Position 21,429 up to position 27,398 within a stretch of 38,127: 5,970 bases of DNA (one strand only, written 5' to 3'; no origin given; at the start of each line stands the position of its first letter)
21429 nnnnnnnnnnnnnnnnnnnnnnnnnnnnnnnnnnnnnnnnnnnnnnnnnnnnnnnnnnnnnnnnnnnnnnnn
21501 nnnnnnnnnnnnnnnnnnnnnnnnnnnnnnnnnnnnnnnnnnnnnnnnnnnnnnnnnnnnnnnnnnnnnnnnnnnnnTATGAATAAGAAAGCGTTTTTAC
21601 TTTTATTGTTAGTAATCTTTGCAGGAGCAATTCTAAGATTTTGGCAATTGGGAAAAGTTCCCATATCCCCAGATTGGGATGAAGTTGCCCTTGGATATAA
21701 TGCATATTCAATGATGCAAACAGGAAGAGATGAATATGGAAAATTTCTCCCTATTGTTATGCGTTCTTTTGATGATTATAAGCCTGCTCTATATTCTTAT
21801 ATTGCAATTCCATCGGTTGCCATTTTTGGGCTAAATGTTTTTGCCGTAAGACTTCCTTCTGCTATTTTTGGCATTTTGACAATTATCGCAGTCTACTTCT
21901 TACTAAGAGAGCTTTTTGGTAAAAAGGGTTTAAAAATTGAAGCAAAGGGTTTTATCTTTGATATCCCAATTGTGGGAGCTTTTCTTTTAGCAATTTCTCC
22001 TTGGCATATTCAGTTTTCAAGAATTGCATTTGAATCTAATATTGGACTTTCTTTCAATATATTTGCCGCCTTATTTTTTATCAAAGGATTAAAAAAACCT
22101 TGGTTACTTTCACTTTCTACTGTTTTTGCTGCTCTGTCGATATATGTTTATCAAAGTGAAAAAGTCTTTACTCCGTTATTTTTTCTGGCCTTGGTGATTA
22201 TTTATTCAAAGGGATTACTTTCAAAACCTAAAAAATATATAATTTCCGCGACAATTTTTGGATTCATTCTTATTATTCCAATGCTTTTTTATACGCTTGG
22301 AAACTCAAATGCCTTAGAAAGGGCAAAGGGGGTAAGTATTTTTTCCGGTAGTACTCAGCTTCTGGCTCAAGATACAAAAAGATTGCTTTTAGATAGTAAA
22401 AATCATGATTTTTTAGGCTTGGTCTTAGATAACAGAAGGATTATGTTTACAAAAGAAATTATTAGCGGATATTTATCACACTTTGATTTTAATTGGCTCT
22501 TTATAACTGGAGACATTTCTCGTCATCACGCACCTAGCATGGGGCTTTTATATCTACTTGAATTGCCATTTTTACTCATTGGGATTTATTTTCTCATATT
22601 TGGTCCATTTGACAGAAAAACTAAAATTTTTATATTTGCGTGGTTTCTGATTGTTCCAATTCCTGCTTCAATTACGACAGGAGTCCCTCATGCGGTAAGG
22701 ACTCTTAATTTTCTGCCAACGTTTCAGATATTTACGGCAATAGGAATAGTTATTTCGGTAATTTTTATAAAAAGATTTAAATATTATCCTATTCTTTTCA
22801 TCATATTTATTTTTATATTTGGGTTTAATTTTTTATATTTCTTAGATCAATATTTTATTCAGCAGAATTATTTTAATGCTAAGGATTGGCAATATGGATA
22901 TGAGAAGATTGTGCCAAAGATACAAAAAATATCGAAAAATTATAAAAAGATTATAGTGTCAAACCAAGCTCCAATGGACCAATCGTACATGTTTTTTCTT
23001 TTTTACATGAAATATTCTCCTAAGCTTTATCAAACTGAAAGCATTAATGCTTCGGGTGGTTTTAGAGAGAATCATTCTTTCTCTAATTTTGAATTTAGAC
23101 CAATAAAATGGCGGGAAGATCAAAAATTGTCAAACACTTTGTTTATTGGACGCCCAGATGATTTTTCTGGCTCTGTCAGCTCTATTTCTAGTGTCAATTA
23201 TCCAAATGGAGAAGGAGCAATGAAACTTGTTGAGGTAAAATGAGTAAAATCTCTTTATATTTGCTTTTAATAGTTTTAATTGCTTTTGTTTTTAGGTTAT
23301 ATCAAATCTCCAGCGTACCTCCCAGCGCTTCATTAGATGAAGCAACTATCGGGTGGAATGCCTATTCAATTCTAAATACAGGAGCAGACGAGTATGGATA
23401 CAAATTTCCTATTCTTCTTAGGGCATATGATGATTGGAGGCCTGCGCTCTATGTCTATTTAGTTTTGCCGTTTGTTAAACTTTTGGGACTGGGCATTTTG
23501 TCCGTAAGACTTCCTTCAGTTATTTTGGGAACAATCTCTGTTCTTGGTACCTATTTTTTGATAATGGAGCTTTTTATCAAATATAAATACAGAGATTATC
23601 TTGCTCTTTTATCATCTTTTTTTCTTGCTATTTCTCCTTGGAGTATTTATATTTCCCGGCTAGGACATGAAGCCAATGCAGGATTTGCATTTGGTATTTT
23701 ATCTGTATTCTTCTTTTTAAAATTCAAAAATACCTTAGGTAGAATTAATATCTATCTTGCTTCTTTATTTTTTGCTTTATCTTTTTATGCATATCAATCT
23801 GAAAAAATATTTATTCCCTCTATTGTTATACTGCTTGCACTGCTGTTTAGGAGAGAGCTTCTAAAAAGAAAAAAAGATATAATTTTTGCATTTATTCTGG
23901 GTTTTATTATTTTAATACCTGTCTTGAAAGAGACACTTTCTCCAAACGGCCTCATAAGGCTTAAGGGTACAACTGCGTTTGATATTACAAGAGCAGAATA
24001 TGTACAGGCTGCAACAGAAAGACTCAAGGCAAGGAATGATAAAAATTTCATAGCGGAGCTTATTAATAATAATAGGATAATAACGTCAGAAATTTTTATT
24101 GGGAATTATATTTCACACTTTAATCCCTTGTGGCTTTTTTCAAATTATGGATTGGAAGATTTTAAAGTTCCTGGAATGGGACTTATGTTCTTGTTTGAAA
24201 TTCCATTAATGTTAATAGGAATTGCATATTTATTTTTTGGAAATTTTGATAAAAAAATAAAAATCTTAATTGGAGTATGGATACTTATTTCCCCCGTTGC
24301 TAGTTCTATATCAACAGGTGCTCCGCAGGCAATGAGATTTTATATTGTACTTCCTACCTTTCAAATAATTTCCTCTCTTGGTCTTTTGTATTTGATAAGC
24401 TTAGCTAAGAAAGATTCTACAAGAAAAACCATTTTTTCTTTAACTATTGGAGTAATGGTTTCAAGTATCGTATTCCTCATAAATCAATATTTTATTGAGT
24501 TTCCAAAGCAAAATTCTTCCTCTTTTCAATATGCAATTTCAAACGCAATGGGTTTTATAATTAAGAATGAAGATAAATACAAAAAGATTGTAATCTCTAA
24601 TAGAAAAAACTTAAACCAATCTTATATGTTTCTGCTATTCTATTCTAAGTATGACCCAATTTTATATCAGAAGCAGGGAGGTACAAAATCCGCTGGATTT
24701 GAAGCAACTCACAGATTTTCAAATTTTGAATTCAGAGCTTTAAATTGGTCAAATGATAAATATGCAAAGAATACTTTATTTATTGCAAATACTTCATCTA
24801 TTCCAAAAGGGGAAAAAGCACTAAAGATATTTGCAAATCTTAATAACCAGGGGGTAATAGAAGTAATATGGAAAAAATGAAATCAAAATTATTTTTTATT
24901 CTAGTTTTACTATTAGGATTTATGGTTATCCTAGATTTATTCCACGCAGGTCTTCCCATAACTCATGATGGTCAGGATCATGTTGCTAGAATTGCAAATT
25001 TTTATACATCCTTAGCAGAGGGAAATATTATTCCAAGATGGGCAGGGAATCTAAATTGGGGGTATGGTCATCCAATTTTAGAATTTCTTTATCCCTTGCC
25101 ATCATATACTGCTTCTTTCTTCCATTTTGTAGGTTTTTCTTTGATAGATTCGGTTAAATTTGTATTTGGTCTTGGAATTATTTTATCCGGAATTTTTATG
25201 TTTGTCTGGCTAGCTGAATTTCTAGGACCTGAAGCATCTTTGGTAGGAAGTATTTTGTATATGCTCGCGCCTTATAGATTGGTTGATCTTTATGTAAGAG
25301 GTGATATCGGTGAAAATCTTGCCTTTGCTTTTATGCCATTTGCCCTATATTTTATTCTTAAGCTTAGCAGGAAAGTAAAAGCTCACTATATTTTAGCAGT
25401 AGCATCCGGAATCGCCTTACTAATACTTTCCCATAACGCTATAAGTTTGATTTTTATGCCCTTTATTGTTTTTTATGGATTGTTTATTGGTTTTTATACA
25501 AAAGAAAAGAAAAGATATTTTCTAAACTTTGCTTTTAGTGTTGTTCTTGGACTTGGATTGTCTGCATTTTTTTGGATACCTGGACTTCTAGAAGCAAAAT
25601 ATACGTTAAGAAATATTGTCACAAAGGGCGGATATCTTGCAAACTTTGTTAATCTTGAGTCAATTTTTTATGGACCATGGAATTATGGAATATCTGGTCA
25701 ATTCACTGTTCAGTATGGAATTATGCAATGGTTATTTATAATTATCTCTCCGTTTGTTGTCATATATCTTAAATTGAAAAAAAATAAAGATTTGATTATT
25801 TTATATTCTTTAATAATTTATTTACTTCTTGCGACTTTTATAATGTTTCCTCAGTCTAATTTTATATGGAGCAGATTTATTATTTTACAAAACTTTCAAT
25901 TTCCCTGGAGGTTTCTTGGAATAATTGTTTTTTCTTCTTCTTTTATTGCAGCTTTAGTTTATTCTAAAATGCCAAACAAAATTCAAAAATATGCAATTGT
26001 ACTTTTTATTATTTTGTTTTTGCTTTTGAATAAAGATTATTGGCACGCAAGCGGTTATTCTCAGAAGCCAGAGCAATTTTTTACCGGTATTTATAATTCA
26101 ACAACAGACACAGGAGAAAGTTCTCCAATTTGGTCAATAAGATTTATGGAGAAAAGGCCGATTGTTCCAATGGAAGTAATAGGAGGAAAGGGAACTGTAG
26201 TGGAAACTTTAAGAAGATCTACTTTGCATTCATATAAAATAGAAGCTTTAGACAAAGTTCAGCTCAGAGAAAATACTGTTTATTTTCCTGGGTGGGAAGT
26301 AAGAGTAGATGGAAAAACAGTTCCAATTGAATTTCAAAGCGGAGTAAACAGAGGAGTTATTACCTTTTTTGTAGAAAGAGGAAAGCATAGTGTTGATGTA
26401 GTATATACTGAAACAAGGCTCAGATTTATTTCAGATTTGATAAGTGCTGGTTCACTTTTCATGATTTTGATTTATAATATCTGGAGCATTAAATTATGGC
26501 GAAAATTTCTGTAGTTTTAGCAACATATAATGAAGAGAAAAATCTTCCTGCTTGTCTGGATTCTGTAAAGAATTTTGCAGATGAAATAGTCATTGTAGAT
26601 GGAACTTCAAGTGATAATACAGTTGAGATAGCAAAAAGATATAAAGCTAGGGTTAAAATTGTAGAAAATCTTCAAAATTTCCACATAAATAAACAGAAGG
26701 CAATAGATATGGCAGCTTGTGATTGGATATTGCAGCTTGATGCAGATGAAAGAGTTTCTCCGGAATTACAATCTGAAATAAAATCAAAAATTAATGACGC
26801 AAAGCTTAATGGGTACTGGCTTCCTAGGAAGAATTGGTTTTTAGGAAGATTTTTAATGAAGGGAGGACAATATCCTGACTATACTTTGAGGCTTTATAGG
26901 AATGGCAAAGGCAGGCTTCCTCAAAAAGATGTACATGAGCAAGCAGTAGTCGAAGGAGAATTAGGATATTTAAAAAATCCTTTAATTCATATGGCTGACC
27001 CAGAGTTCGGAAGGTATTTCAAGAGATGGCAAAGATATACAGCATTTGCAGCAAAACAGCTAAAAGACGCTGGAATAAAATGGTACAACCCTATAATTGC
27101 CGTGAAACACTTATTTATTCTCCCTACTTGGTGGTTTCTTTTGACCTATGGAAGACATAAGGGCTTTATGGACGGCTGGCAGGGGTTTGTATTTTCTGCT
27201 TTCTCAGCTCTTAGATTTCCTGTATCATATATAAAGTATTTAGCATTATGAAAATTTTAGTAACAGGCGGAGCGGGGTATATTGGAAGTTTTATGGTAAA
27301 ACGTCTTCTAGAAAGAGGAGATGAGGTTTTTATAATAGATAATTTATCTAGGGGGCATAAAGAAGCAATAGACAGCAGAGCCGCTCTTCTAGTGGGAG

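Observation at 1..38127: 26 of 32 genes are glycosyltransferase candidates and 15 are polytopic GT-C-like: an outer-face glycan assembly line lacking Wzy/ABC-pathway parts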

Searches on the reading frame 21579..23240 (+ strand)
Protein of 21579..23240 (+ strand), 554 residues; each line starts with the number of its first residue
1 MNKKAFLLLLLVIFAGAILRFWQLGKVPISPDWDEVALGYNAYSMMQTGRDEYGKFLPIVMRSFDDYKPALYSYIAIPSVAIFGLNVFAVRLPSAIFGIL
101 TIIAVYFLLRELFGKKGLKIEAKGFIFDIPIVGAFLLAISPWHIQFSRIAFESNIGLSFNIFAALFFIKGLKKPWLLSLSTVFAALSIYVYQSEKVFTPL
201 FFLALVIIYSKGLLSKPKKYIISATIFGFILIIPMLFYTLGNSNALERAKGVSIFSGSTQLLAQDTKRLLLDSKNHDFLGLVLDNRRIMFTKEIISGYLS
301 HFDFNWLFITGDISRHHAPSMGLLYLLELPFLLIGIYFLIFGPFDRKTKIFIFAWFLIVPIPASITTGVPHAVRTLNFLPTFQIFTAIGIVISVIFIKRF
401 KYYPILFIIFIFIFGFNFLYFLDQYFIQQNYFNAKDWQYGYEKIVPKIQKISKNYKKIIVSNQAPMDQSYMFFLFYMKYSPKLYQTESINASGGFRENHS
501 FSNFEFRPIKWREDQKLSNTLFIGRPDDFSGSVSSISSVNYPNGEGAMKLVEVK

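Call 6: search_protein_families(library=pfam, proteins=[window:21579-23240:+], max_evalue=0.01)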
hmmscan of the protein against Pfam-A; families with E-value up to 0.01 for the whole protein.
window:21579-23240:+ (554 aa): 1 family
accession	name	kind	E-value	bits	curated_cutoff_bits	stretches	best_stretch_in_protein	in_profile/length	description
PF13231.12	PMT_2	-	1.9e-10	41.6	26.1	1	68-237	2-159/160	Dolichyl-phosphate-mannose-protein mannosyltransferase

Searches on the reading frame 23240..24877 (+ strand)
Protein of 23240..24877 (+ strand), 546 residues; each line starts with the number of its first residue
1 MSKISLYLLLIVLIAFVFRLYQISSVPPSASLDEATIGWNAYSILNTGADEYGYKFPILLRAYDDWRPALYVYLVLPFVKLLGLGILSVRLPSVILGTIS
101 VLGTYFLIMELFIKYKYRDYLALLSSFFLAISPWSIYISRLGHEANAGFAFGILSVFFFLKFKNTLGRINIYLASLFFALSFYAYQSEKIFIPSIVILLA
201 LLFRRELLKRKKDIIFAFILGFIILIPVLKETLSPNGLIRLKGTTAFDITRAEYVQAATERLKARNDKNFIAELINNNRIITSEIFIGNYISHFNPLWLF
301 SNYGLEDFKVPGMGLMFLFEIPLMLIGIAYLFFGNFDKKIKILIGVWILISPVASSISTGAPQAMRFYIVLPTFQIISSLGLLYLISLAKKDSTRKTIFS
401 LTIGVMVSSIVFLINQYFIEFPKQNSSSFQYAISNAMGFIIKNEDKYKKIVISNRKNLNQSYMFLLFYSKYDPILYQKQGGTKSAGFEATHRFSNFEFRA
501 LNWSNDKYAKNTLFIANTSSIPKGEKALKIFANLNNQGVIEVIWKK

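Call 6: search_protein_families(library=pfam, proteins=[window:23240-24877:+], max_evalue=0.01)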
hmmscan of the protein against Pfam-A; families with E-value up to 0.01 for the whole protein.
window:23240-24877:+ (546 aa): 2 families
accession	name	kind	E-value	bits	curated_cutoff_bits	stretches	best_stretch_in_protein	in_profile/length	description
PF13231.12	PMT_2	-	7.6e-08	33.2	26.1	1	68-229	3-158/160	Dolichyl-phosphate-mannose-protein mannosyltransferase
PF03779.20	SPW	-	0.0002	22.2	31.5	0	118-197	2-84/93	SPW repeat domain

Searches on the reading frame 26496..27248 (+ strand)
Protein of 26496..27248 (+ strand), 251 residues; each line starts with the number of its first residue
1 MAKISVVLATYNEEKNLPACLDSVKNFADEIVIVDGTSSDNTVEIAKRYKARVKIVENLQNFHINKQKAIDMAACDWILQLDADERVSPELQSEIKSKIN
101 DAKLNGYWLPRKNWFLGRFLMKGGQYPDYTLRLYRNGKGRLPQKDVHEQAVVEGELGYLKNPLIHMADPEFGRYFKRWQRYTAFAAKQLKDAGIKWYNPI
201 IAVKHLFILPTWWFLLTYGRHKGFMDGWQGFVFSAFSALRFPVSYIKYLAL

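Call 6: search_protein_families(library=pfam, proteins=[window:26496-27248:+], max_evalue=0.01)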
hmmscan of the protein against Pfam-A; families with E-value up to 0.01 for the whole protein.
window:26496-27248:+ (251 aa): 2 families
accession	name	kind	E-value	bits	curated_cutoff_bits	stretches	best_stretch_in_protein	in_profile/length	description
PF00535.33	Glycos_transf_2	-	1.1e-22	81.1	23.3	1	5-125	1-129/168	Glycosyl transferase family 2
PF13704.12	Glyco_tranf_2_4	-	2.5e-06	28.3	27.5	1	12-85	2-82/98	Glycosyl transferase family 2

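Call 74: search_protein_families(library=ncbifam, proteins=[window:26496-27248:+], max_evalue=0.00001)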
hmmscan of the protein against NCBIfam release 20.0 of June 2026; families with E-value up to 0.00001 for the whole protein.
window:26496-27248:+ (251 aa): 12 families
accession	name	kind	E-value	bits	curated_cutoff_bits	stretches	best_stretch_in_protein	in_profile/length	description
TIGR04195.1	S_glycosyl_SunS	equivalog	4.8e-15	55.3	350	1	4-95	59-151/421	SunS family peptide S-glycosyltransferase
TIGR04283.1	glyco_like_mftF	equivalog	1.4e-13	50.9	182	1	4-103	1-102/221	TIGR04283 family arsenosugar biosynthesis glycosyltransferase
NF007482.0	PRK10073.1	equivalog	9.6e-11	41.2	423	1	2-94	6-105/334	glycosyltransferase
NF038302.1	EPS_HpsE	equivalog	5.8e-09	35.3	300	1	3-87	2-99/307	hormogonium polysaccharide biosynthesis glycosyltransferase HpsE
NF050050.1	ProtGlycPglI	equivalog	1.4e-08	34.5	500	1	1-100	1-109/306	GalNAc(5)-diNAcBac-PP-undecaprenol beta-1,3-glucosyltransferase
TIGR04182.1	glyco_TIGR04182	equivalog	4.4e-07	29.6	325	1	4-90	2-88/293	S-layer glycoprotein N-glycosyltransferase AglJ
NF010496.0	PRK13915.1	equivalog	9.5e-07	28.2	262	1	2-58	31-93/307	glucosyl-3-phosphoglycerate synthase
NF047683.1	TeichurnBiosyTuaG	equivalog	1.7e-06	27.9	400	1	3-90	7-102/252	teichuronic acid biosynthesis protein TuaG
NF041391.1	DPhHxTase_Halo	equivalog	1.9e-06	27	375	1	9-101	2-95/213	dolichyl-phosphate hexose transferase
NF041875.1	EPS_EpsD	equivalog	2.3e-06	27.3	370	1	4-92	1-97/325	exopolysaccharide biosynthesis glycosyltransferase EpsD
NF045692.1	OglycostaseCruG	equivalog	3.5e-06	26.2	600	1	1-95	40-148/386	2'-O-glycosyltransferase CruG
NF053739.1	GlytfEpsEBac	equivalog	7.6e-06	25.1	450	0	3-85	2-93/265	glycosyltransferase EpsE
